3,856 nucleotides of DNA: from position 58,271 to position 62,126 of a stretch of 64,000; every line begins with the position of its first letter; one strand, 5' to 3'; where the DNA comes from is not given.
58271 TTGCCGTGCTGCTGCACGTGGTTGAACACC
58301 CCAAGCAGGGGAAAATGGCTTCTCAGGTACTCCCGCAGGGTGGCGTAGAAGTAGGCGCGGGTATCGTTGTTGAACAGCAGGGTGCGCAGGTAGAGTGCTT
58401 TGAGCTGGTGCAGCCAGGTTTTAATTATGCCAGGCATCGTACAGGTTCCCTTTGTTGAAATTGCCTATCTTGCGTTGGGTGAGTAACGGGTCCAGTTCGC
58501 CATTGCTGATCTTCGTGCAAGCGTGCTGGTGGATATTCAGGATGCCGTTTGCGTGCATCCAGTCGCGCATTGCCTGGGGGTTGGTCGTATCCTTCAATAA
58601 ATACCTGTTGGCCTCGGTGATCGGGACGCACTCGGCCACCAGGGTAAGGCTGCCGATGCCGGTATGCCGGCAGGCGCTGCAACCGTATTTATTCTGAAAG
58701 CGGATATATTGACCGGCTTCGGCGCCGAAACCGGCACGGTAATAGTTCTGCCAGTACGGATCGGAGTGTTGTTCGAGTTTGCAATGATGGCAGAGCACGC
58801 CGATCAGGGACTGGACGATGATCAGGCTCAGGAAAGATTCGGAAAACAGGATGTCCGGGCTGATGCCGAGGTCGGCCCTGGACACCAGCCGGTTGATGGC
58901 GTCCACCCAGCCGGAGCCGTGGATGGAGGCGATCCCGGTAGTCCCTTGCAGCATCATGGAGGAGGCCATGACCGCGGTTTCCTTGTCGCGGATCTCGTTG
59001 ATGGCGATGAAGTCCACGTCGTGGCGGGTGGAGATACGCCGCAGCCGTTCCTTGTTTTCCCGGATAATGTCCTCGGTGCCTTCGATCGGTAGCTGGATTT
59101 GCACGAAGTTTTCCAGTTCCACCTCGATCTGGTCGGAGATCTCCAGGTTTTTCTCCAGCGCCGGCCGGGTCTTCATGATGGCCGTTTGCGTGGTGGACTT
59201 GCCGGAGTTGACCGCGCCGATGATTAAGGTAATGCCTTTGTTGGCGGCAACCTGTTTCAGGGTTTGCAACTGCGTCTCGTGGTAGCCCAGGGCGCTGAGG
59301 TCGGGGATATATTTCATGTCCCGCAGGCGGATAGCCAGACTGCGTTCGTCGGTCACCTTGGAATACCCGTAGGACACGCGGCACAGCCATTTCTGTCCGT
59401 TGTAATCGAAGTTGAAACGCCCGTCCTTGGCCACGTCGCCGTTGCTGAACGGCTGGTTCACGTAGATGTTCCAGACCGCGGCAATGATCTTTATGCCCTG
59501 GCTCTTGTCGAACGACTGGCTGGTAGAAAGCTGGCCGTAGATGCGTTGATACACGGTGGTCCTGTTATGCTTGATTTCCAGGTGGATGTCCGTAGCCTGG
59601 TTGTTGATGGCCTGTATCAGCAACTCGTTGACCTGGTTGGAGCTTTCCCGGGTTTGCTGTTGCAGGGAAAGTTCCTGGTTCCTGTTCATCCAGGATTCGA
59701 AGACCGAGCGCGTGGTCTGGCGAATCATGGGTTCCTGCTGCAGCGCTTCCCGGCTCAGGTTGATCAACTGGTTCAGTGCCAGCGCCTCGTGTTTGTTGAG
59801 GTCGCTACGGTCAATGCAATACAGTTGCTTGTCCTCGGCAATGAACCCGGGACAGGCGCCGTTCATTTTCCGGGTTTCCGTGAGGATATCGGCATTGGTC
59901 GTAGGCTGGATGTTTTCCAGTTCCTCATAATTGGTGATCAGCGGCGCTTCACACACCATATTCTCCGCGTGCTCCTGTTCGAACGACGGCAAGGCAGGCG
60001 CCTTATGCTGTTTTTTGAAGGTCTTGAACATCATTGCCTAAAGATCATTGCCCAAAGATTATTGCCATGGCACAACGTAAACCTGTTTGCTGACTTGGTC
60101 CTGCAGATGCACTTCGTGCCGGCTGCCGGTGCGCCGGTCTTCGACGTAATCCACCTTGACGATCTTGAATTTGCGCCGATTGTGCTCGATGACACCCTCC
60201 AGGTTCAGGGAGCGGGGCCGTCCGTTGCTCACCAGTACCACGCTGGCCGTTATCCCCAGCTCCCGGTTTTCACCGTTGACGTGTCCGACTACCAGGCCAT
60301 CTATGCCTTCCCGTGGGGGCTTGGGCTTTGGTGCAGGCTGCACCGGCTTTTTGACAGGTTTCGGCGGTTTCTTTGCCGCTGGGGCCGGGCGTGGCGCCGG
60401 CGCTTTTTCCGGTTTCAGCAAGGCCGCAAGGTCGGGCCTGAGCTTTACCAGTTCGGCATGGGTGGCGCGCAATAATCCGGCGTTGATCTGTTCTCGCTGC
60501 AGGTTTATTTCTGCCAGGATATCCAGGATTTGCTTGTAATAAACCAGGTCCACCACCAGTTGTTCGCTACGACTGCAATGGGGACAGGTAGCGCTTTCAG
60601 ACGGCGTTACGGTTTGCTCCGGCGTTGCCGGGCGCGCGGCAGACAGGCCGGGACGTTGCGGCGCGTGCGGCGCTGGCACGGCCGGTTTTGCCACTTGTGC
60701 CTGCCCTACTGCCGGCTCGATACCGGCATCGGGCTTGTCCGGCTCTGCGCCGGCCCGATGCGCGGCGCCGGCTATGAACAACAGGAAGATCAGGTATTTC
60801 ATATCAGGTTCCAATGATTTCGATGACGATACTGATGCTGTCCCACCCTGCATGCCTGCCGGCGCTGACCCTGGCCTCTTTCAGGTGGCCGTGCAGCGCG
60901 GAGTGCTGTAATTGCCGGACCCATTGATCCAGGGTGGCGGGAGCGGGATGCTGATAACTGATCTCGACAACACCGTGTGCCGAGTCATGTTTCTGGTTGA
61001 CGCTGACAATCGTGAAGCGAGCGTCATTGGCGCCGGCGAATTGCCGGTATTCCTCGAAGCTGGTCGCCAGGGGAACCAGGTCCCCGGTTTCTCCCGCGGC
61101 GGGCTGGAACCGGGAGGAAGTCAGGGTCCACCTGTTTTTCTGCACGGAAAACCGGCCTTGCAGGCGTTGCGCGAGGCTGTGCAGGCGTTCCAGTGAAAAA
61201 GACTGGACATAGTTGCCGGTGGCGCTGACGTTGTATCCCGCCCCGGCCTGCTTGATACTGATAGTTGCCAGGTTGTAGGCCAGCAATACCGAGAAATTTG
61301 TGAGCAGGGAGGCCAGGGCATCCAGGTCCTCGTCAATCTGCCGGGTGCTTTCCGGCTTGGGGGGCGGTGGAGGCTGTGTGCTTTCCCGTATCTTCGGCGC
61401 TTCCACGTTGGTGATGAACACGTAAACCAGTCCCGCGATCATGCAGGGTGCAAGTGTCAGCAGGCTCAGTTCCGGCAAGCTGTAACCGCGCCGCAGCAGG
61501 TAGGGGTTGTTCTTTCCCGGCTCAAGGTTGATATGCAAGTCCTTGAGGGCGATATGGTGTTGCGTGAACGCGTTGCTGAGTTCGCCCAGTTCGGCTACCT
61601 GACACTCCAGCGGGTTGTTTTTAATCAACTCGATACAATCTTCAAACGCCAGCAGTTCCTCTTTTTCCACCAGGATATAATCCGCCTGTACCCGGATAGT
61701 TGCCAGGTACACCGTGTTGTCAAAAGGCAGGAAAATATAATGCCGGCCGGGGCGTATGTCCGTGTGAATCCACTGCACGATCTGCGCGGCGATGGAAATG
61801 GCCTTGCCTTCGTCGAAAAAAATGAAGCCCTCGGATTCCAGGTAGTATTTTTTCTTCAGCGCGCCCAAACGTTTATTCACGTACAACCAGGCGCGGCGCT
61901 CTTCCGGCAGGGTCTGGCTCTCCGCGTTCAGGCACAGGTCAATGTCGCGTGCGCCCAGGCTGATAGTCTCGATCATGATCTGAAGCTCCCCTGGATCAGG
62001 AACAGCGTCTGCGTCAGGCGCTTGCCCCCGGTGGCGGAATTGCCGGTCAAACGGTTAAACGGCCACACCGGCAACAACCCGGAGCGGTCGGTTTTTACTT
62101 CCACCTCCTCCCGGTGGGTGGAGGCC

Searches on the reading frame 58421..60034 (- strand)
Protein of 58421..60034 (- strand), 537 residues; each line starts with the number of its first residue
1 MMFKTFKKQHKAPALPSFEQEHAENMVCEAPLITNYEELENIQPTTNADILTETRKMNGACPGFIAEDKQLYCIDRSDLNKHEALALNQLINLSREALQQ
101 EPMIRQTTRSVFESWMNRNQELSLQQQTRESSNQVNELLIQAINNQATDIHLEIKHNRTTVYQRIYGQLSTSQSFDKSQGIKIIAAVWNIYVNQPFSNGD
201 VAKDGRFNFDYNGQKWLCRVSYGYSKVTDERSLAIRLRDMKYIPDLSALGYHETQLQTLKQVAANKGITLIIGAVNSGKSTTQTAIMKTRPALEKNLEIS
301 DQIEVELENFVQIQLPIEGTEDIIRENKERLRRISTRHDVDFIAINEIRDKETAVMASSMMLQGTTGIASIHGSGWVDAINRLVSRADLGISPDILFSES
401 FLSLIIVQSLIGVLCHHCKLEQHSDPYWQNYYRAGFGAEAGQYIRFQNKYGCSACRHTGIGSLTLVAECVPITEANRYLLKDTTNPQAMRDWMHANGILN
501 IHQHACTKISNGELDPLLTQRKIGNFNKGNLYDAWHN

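Call 7: search_protein_families(library=pfam, proteins=[window:58421-60034:-], max_evalue=1)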
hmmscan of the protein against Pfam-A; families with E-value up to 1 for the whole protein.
window:58421-60034:- (537 aa): 3 families
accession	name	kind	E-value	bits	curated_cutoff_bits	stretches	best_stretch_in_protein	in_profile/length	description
PF00437.27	T2SSE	-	9.2e-41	140.1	24.9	1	133-513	10-362/370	Type II/IV secretion system protein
PF13555.12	AAA_29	-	0.024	14.8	27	1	262-285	17-41/61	P-loop containing region of AAA domain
PF01580.24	FtsK_SpoIIIE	-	0.06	13.2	24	0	267-287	40-60/221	FtsK/SpoIIIE family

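Call 8: search_protein_families(library=ncbifam, proteins=[window:58421-60034:-], max_evalue=1)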
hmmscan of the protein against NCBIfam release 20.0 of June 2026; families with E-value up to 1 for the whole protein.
window:58421-60034:- (537 aa): 20 families
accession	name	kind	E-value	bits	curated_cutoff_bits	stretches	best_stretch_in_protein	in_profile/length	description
TIGR02533.1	type_II_gspE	equivalog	3.1e-42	144.9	630.25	1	122-513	100-476/486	type II secretion system ATPase GspE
NF007755.0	PRK10436.1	equivalog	1.2e-35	123.1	617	1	97-513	48-449/465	type II secretion system protein GspE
TIGR02538.1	type_IV_pilB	equivalog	2.3e-34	119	675.65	1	110-512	157-551/564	type IV-A pilus assembly ATPase PilB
NF053534.1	T4PilAsmATPsTfpB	equivalog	5.1e-34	117.6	850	1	109-513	179-572/584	type IV pilus assembly ATPase TfpB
NF041000.1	ATPase_ComGA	equivalog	7.3e-31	107.1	300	1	137-411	2-265/267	competence type IV pilus ATPase ComGA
TIGR01420.1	pilT_fam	subfamily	2.8e-15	56.4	319.1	1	135-385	2-241/343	PilT/PilU family type 4a pilus ATPase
NF053672.1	bindosome_BasE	exception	3.7e-11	42.4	1000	1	259-385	263-390/512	bindosome assembly system ATPase subunit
TIGR02525.1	plasmid_TraJ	equivalog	1.7e-09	37.1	368.3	1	213-411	97-298/372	plasmid transfer ATPase TraJ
TIGR02524.1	dot_icm_DotB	equivalog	6.5e-09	35.4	463.3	1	134-411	5-285/358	Dot/Icm type IV secretion system ATPase DotB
TIGR02788.1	VirB11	equivalog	5.5e-07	28.9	249.95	1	257-384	135-263/308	P-type DNA transfer ATPase VirB11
NF010425.0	PRK13851.1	equivalog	6.4e-07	28.6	461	1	253-385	148-282/344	type IV secretion system protein VirB11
NF053733.1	HJMigATPsPINA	equivalog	0.00011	21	800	1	333-401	305-373/502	holliday junction branch migration ATPase PINA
NF058587.1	archaellum_moto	equivalog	0.00015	20.7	550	1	144-385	156-395/527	archaellum flagellar ATPase motor FlaI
TIGR02782.1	TrbB_P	equivalog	0.00046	19.6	304.55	1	253-383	123-252/303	P-type conjugative transfer ATPase TrbB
NF010335.0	PRK13764.1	equivalog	0.00069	18.3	340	1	340-396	331-387/613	ATPase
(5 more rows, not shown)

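Call 55: search_dna_similar(query=window:58421-60034:-, collection=plasmids, mode=protein, max_rows=12)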
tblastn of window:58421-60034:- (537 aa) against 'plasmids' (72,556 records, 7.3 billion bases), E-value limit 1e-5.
Records with a match: 3961; places in all: 4075; records where one place covers at least 80% of the query: 182.
Best place of each record, by identity: <60% 3961.
By first word of the organism name: Escherichia 2184; Salmonella 509; Pseudomonas 207; Shigella 142; Ralstonia 119; Vibrio 114; Serratia 96; Klebsiella 74; Enterobacter 48; Burkholderia 47; and 132 more.
By predicted mobility (MOB-suite, as given by PLSDB): conjugative 2602; non-mobilizable 863; mobilizable 496.
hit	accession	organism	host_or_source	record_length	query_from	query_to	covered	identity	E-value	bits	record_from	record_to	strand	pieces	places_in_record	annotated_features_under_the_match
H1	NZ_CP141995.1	Cronobacter malonaticus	Moschus berezovskii,pure culure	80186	14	528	96%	23.2%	4e-21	105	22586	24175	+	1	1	ATPase, T2SS/T4P/T4SS family | pilP: type IV pilus biogenesis protein PilP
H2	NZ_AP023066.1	Nitratiruptor sp. YY09-18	-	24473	88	498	77%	28.7%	1e-28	129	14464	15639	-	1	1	GspE/PulE family protein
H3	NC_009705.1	Yersinia pseudotuberculosis IP 31758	stool of a patient presenting with ...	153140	63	523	86%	25.4%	3e-16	90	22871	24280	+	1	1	ATPase, T2SS/T4P/T4SS family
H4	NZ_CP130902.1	Yersinia pseudotuberculosis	mouse,feces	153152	63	523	86%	25.4%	3e-16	90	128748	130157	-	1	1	ATPase, T2SS/T4P/T4SS family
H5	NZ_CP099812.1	Yersinia ruckeri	Salmo salar,head kidney,salmon tissue ...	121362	63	523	86%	25.4%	3e-16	90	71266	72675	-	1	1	ATPase, T2SS/T4P/T4SS family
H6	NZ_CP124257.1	Yersinia enterocolitica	Meles meles,whole organism,intestine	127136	63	523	86%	24.9%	4e-16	90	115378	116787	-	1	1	ATPase, T2SS/T4P/T4SS family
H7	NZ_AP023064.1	Nitratiruptor sp. YY08-26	-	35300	120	512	73%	29.1%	2e-27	124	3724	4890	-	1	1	GspE/PulE family protein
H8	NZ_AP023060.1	Nitratiruptor sp. YY08-13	-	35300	120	512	73%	29.1%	2e-27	124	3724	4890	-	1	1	GspE/PulE family protein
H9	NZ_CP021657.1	Aeromonas salmonicida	culture,rock biofilm and bottom ...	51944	37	535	93%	22.9%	2e-13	81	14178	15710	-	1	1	ATPase, T2SS/T4P/T4SS family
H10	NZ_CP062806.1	Cupriavidus basilensis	Cell culture,Sediment of a freshwater ...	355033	62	459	74%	28.6%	6e-21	104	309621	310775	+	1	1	gspE: type II secretion system ATPase GspE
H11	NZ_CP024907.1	Paraburkholderia caledonica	soil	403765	94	532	82%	25.8%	1e-17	95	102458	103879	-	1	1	ATPase, T2SS/T4P/T4SS family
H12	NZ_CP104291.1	Stenotrophomonas maltophilia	water,freshwater stream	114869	64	532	87%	24.1%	2e-13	81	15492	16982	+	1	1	ATPase, T2SS/T4P/T4SS family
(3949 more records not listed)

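Call 58: get_annotated_region(hit=H1, flank=9000)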
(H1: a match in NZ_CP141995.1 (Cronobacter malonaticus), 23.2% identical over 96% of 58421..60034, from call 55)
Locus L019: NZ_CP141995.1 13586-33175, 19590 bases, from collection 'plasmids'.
description: Cronobacter malonaticus strain Dcc0527 plasmid unnamed3, complete sequence
organism: Cronobacter malonaticus (NCBI taxid 413503)
taxonomy: Bacteria; Pseudomonadota; Gammaproteobacteria; Enterobacterales; Enterobacteriaceae; Cronobacter; Cronobacter malonaticus
host: -; source: Moschus berezovskii,pure culure; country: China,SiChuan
typing (MOB-suite, as given by PLSDB): non-mobilizable; replicon IncFIC; mating-pair formation MPF_I
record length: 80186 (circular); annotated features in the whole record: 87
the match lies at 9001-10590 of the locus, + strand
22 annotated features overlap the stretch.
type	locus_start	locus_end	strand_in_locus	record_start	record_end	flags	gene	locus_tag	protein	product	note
CDS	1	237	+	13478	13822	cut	mobA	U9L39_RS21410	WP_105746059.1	plasmid mobilization protein MobA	GO:0006355 - regulation of DNA-templated transcription [Evidence IEA]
CDS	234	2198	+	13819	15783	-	traI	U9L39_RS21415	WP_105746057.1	TraI/MobA(P) family conjugative relaxase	-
CDS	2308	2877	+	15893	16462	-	-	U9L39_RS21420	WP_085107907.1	hypothetical protein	-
CDS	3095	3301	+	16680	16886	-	-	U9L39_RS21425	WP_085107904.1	TraY domain-containing protein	-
CDS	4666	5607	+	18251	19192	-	-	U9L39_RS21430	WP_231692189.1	TcpQ domain-containing protein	-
CDS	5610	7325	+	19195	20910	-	-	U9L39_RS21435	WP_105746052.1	PilN family type IVB pilus formation outer membrane protein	GO:0009297 - pilus assembly [Evidence IEA]; GO:0009306 - protein secretion [Evidence IEA]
CDS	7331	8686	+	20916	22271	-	pilO2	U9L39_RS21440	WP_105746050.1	type 4b pilus protein PilO2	-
CDS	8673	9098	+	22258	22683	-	pilP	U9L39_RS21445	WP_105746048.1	type IV pilus biogenesis protein PilP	GO:0009297 - pilus assembly [Evidence IEA]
CDS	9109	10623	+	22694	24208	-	-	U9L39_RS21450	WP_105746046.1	ATPase, T2SS/T4P/T4SS family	-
CDS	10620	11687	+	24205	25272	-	-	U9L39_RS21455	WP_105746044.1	type II secretion system F family protein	-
CDS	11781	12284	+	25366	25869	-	-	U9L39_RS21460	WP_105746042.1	type 4 pilus major pilin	-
CDS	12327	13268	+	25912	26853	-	-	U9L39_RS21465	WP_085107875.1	ATPase, T2SS/T4P/T4SS family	-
CDS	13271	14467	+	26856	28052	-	pilV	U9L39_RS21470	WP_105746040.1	shufflon system plasmid conjugative transfer pilus tip adhesin PilV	-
CDS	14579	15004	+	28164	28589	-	pilM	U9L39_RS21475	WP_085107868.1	type IV pilus biogenesis protein PilM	-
CDS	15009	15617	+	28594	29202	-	-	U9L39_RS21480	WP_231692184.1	prepilin peptidase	-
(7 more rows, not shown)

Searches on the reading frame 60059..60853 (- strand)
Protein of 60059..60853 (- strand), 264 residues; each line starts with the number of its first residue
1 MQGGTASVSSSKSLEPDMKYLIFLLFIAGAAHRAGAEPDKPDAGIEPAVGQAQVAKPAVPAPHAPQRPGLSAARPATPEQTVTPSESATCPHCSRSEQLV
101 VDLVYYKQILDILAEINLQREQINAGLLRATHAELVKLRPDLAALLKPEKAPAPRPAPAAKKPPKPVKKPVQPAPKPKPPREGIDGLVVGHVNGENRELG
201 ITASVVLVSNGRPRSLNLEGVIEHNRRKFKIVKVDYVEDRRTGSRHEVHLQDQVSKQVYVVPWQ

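Call 7: search_protein_families(library=pfam, proteins=[window:60059-60853:-], max_evalue=1)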
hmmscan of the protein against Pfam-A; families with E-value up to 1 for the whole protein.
window:60059-60853:- (264 aa): 1 family
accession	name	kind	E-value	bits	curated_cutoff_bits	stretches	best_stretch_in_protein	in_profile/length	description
PF10495.14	PACT_coil_coil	-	0.078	13.8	25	1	93-152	2-45/77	Pericentrin-AKAP-450 domain of centrosomal targeting protein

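Call 8: search_protein_families(library=ncbifam, proteins=[window:60059-60853:-], max_evalue=1)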
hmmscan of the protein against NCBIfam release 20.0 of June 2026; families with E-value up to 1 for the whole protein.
window:60059-60853:- (264 aa): 1 family
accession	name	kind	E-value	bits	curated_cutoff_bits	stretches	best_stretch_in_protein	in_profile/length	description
TIGR00601.1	rad23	equivalog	0.067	12.4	207.3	1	34-131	84-181/381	UV excision repair protein Rad23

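Call 81: search_protein_families(library=phrogs, proteins=[window:60059-60853:-], max_evalue=0.01)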
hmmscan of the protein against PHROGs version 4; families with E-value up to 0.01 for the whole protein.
window:60059-60853:- (264 aa): 0 families

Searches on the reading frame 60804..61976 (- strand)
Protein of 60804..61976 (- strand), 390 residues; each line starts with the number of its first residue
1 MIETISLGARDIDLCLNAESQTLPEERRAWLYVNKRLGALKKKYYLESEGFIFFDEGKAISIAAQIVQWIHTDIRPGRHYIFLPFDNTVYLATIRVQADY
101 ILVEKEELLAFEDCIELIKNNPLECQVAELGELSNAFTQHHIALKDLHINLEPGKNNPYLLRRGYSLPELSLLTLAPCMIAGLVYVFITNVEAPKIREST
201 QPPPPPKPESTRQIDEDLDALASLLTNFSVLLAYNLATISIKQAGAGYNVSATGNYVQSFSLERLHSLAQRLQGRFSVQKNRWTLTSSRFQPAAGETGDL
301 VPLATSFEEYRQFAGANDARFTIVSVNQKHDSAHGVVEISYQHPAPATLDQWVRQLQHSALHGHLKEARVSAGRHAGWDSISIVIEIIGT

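Call 7: search_protein_families(library=pfam, proteins=[window:60804-61976:-], max_evalue=1)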
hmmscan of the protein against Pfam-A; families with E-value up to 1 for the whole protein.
window:60804-61976:- (390 aa): 1 family
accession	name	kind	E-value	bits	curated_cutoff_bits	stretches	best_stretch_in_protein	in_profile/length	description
PF04655.20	APH_6_hur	-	0.098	12.4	27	0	293-381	109-182/252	Aminoglycoside/hydroxyurea antibiotic resistance kinase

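Call 8: search_protein_families(library=ncbifam, proteins=[window:60804-61976:-], max_evalue=1)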
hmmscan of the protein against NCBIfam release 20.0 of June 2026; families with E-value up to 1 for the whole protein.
window:60804-61976:- (390 aa): 0 families

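Call 81: search_protein_families(library=phrogs, proteins=[window:60804-61976:-], max_evalue=0.01)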
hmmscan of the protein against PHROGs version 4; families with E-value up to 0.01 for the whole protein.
window:60804-61976:- (390 aa): 0 families
